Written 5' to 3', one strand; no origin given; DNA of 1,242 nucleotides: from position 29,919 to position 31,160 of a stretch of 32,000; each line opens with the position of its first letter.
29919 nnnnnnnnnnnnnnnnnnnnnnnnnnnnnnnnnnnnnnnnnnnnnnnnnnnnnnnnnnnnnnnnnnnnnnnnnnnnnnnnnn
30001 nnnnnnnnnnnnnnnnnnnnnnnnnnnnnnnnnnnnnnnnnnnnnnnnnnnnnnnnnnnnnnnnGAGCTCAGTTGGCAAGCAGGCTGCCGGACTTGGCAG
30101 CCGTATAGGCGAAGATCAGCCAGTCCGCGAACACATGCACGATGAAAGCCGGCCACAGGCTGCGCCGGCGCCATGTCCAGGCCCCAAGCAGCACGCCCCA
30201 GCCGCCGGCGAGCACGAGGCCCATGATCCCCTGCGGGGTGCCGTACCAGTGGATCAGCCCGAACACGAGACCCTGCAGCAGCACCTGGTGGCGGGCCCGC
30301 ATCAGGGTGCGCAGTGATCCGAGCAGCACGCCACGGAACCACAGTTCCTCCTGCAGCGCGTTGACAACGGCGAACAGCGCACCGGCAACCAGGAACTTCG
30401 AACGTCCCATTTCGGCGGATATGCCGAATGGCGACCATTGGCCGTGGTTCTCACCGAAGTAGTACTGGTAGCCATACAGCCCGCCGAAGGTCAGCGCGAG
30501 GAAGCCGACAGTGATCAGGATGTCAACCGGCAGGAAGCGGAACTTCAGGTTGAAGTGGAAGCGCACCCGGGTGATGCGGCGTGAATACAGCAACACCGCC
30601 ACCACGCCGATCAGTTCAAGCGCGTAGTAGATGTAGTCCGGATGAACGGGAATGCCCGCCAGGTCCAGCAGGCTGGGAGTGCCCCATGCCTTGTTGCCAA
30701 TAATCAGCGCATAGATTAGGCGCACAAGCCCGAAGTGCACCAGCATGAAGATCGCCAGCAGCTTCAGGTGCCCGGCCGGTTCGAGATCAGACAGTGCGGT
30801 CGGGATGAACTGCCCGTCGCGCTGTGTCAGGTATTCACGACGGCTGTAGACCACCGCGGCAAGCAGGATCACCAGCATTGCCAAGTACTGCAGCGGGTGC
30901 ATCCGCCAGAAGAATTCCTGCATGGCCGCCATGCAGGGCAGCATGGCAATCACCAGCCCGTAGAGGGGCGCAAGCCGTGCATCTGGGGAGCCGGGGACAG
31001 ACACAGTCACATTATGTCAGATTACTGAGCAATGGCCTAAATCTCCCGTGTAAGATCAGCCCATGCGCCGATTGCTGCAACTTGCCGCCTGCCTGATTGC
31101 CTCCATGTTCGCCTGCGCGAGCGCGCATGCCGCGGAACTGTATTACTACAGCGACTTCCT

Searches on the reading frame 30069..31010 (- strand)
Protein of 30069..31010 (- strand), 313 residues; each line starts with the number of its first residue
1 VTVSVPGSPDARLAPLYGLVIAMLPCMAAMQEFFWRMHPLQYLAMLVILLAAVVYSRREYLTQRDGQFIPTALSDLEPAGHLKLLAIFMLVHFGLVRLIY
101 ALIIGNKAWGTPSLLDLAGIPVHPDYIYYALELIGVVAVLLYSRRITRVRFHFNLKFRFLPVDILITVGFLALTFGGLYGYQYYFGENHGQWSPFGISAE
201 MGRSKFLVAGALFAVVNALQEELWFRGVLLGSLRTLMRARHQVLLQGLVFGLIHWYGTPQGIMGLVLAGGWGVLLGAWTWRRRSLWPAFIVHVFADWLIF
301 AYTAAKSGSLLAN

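Call 77: search_protein_families(library=pfam, proteins=[window:30069-31010:-], max_evalue=0.001)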
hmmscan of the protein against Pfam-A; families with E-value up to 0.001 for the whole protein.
window:30069-31010:- (313 aa): 1 family
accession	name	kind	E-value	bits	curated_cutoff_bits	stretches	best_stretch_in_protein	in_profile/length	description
PF02517.21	Rce1-like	-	2.5e-16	60.2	22.4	1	205-298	3-93/93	Type II CAAX prenyl endopeptidase Rce1-like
